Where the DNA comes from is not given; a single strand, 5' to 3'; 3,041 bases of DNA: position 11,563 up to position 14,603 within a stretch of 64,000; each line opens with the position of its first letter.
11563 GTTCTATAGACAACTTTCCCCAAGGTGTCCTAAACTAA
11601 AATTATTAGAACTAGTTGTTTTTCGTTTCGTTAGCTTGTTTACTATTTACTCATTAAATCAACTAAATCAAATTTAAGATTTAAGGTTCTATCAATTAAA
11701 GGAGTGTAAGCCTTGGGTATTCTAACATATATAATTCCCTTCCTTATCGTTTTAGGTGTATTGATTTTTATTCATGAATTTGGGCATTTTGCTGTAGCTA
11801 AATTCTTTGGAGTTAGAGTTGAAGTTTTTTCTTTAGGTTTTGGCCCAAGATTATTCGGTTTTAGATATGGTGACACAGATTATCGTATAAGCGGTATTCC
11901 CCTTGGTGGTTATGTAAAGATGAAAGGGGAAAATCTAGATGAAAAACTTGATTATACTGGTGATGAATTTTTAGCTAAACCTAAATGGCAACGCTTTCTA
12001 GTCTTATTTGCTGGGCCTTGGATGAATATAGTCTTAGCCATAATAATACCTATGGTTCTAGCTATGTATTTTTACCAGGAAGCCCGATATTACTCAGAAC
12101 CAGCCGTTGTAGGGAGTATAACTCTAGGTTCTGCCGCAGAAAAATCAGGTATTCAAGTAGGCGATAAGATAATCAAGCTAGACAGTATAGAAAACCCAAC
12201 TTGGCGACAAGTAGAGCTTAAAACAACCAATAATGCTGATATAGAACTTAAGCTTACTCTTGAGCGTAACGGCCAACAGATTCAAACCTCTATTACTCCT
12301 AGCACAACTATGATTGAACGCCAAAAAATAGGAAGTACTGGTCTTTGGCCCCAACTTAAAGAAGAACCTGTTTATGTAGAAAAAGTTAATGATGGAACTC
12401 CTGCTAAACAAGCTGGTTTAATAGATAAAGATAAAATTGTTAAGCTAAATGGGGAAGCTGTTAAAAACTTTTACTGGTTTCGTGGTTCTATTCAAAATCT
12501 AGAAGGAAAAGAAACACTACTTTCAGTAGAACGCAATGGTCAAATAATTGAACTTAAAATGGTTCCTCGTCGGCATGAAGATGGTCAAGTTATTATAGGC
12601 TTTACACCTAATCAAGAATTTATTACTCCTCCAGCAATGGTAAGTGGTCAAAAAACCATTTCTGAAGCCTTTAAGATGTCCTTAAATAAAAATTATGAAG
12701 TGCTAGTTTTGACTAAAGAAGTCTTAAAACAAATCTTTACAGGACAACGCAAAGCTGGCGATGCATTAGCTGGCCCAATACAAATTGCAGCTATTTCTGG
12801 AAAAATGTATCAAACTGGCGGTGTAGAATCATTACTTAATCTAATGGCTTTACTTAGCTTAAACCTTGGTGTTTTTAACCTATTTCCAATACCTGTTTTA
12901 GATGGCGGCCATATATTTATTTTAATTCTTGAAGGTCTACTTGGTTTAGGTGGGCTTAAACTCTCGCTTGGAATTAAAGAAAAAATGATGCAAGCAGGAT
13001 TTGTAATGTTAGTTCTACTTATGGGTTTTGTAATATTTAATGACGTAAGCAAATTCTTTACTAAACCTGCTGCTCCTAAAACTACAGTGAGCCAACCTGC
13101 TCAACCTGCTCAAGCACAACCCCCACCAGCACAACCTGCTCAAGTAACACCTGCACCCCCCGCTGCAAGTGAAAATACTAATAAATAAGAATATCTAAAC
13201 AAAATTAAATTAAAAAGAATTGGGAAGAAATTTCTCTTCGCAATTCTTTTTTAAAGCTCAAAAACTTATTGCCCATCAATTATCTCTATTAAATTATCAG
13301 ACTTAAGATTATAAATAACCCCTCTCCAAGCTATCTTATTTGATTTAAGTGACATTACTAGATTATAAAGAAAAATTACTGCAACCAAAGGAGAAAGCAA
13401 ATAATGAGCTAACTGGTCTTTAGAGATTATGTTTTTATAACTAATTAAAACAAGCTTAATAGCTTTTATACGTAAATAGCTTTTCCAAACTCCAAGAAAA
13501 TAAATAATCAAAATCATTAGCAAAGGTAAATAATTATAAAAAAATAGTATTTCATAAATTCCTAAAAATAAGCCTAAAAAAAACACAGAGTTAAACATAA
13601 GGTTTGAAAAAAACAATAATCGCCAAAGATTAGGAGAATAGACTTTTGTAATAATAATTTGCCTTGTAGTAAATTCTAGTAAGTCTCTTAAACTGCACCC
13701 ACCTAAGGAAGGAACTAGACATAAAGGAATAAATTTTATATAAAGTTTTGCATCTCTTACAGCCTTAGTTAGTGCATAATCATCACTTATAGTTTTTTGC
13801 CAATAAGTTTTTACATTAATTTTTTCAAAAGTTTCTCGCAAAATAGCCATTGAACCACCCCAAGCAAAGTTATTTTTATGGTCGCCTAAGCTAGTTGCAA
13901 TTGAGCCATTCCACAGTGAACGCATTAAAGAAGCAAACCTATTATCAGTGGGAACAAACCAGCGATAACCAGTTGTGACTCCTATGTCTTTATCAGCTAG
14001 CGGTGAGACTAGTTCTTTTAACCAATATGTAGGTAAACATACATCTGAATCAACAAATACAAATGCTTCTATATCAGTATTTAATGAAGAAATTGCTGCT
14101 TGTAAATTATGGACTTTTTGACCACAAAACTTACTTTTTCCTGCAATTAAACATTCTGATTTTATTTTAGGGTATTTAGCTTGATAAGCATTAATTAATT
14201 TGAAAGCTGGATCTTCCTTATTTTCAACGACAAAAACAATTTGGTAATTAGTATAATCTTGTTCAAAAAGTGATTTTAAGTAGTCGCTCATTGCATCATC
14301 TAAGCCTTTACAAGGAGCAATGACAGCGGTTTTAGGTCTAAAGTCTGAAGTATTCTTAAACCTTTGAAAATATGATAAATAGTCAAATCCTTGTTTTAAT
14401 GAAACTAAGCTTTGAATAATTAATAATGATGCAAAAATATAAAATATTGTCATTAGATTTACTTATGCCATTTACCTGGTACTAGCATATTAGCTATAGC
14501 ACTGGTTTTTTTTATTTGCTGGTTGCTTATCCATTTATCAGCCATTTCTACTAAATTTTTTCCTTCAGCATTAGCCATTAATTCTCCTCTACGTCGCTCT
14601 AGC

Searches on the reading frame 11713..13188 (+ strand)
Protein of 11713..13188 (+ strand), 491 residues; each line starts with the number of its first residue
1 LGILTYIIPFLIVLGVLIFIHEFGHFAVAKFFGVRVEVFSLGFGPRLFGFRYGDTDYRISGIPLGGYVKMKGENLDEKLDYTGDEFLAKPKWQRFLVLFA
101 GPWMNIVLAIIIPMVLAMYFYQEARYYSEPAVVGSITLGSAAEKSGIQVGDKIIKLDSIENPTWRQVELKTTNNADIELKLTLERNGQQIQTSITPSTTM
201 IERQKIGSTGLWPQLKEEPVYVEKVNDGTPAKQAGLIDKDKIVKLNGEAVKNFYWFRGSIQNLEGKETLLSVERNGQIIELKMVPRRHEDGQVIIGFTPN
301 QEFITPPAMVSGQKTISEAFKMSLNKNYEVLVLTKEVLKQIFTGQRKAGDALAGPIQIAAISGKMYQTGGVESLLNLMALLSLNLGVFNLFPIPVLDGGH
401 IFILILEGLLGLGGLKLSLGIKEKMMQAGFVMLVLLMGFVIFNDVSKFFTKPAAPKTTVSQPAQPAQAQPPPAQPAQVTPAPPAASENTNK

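Call 48: search_protein_families(library=pfam, proteins=[window:11713-13188:+], max_evalue=0.001)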
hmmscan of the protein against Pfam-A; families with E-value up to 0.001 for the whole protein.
window:11713-13188:+ (491 aa): 4 families
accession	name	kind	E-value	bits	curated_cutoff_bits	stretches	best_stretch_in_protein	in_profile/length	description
PF02163.28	Peptidase_M50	-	8.3e-63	212.1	27.2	1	10-436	2-221/221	Peptidase family M50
PF00595.29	PDZ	-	7.3e-13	49.1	23.2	2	128-170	24-66/81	PDZ domain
PF13180.12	PDZ_2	-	7.5e-13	49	27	2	214-281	8-76/80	PDZ domain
PF17820.7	PDZ_6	-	1.1e-11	44.7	27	1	222-274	2-54/54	PDZ domain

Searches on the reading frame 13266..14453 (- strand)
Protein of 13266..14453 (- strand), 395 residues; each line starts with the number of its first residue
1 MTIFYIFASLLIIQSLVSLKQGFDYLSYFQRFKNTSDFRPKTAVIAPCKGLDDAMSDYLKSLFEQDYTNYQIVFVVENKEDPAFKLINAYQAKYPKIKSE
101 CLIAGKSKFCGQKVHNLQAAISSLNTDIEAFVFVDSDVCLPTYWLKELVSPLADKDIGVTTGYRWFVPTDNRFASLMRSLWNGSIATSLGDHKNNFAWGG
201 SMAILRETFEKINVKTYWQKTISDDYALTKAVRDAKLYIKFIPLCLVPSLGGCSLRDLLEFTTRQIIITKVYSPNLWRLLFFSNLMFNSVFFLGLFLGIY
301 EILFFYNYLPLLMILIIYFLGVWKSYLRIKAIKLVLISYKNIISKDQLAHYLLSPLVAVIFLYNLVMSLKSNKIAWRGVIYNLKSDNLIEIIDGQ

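Call 48: search_protein_families(library=pfam, proteins=[window:13266-14453:-], max_evalue=0.001)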
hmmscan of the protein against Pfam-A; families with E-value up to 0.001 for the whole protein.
window:13266-14453:- (395 aa): 3 families
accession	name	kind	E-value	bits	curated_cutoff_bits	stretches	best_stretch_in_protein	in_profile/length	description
PF13506.12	Glyco_transf_21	-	2.1e-13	50.5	21.7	1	95-258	1-165/174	Glycosyl transferase family 21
PF13641.12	Glyco_tranf_2_3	-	3.9e-13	50.4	27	1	40-247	1-209/230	Glycosyltransferase like family 2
PF00535.33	Glycos_transf_2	-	2.6e-09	37.7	23.3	1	47-212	5-167/168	Glycosyl transferase family 2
